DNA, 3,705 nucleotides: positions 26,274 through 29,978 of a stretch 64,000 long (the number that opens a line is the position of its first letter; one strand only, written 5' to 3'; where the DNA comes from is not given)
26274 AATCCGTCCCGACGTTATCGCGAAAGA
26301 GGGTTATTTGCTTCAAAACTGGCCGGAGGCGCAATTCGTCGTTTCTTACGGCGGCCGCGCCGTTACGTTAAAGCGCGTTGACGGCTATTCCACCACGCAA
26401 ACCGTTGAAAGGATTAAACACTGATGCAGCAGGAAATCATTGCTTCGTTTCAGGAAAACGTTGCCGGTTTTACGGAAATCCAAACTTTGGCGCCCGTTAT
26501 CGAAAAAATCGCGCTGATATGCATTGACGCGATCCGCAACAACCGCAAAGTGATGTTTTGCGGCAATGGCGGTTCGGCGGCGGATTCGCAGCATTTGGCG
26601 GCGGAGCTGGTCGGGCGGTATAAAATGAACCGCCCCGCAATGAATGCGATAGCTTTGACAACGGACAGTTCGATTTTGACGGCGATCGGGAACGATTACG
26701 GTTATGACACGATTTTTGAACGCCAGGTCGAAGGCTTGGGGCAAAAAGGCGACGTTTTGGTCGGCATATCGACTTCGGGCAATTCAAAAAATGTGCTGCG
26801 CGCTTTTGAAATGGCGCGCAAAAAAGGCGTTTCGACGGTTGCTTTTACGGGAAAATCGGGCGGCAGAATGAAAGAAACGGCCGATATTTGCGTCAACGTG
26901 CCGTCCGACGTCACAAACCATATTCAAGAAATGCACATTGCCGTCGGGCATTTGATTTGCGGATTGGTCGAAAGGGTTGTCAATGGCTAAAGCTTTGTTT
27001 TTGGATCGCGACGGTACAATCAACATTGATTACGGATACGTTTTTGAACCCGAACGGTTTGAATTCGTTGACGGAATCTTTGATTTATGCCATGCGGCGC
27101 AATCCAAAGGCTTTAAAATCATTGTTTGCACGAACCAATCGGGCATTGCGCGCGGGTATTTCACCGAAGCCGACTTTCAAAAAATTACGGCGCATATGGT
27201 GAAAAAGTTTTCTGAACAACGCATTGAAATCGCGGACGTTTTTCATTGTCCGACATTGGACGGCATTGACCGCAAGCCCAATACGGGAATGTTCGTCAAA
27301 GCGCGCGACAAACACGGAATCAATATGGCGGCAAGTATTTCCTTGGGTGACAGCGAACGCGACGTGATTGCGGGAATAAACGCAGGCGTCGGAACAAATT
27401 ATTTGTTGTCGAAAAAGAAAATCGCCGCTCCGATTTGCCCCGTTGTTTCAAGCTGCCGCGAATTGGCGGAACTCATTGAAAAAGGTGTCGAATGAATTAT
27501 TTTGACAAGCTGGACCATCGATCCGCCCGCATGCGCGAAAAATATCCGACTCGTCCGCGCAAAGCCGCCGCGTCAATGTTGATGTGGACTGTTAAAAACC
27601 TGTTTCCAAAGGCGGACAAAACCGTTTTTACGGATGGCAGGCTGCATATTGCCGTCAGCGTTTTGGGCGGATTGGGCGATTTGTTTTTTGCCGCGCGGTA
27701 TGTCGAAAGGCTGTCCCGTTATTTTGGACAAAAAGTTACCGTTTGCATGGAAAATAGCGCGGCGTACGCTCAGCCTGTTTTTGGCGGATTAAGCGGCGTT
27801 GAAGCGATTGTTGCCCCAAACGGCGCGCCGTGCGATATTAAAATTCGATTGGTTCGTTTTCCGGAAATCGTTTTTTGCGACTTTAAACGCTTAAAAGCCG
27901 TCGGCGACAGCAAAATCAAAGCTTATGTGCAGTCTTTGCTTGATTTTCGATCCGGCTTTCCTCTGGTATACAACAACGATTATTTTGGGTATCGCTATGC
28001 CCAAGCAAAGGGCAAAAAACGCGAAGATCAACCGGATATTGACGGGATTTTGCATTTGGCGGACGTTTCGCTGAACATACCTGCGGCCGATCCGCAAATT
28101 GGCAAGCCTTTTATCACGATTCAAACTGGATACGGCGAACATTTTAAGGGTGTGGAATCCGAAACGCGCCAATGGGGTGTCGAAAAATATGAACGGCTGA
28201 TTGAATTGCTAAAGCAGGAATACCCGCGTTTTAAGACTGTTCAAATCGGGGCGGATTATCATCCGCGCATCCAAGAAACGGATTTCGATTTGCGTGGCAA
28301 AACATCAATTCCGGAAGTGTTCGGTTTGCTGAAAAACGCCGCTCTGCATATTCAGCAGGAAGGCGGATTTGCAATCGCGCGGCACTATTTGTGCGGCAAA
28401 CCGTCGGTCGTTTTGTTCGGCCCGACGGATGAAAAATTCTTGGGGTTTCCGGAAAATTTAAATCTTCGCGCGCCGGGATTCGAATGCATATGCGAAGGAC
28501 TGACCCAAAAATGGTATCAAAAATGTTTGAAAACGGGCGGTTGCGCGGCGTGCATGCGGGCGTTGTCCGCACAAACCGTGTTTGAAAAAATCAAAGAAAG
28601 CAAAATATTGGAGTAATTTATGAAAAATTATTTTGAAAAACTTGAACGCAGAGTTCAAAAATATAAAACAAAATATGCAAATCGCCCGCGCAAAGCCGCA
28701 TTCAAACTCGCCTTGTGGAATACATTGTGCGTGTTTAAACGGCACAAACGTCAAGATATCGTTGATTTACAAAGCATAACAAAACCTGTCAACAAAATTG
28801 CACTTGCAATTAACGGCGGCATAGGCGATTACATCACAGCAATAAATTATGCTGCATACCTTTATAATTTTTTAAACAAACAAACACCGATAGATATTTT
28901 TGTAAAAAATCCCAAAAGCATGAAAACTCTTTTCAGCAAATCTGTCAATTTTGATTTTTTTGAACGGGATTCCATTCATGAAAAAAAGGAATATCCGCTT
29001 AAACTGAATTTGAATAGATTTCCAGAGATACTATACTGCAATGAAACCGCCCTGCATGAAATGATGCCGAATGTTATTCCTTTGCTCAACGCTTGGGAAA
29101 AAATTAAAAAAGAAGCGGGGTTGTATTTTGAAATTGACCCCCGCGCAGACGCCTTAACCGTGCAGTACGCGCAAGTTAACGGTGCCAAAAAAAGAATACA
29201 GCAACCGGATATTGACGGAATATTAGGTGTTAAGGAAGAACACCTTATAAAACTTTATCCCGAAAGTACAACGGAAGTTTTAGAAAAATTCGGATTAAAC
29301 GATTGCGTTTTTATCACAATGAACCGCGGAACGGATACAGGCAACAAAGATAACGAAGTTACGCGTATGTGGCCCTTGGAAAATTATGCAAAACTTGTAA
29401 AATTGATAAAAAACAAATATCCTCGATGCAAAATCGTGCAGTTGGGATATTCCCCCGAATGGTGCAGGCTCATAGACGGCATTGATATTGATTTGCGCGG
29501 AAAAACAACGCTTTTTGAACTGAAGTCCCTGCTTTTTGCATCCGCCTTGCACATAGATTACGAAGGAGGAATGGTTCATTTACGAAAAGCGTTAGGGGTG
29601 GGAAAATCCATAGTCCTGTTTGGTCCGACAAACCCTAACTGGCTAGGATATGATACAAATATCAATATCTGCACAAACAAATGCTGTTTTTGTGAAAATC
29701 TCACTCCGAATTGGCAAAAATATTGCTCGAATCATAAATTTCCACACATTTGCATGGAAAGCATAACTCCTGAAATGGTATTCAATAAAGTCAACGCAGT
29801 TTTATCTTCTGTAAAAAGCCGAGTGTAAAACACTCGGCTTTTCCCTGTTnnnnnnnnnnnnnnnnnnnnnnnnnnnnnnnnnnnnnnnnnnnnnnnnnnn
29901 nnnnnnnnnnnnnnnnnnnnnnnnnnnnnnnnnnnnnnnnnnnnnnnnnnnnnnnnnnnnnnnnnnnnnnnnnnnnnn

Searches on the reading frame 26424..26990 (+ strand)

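Call 51: search_protein_families(library=pfam, proteins=[window:26424-26990:+], max_evalue=0.001)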
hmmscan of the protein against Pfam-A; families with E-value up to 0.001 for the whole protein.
window:26424-26990:+ (188 aa): 2 families
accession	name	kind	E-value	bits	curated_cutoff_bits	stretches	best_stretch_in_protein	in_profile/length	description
PF13580.11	SIS_2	-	2.9e-31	108.8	27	1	19-143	13-138/138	SIS domain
PF01380.27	SIS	-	6.8e-09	36.1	25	1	104-162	49-107/131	SIS domain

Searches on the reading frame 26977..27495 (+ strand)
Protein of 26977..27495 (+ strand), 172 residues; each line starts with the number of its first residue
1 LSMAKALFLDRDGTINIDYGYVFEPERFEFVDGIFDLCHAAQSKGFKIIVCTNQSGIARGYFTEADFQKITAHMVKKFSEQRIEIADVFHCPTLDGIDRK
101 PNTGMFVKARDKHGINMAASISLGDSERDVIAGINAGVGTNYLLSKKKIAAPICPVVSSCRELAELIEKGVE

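Call 51: search_protein_families(library=pfam, proteins=[window:26977-27495:+], max_evalue=0.001)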
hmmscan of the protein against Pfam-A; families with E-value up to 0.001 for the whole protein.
window:26977-27495:+ (172 aa): 4 families
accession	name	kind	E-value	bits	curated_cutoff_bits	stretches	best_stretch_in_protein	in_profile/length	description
PF08645.17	PNK3P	-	1.5e-07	31.7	22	1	29-125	28-125/161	Polynucleotide kinase 3 phosphatase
PF00702.32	Hydrolase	-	5.5e-07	30.6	26.4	1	19-137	88-191/191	haloacid dehalogenase-like hydrolase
PF13419.12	HAD_2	-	9e-07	29.6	23.8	1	97-139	132-174/178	Haloacid dehalogenase-like hydrolase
PF13242.12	Hydrolase_like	-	6.2e-06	26.5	22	1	99-140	3-45/75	HAD-hyrolase-like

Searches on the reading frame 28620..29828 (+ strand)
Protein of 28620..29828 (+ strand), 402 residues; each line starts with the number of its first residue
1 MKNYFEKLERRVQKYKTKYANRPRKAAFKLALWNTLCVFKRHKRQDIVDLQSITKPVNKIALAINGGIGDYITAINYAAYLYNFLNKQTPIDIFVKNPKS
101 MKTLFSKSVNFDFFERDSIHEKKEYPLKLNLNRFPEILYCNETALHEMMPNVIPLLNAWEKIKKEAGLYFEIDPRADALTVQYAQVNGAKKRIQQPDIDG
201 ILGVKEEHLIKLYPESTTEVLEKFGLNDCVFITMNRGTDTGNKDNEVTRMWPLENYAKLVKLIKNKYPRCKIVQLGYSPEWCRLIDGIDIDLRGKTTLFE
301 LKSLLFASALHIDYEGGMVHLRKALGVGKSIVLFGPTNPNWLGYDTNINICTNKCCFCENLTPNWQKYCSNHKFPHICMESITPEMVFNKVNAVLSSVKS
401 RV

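Call 51: search_protein_families(library=pfam, proteins=[window:28620-29828:+], max_evalue=0.001)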
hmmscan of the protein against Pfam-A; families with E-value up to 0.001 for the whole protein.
window:28620-29828:+ (402 aa): 1 family
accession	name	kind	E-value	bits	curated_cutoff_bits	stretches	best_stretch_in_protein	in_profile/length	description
PF01075.23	Glyco_transf_9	-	7.4e-07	29.2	22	1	248-353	118-229/247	Glycosyltransferase family 9 (heptosyltransferase)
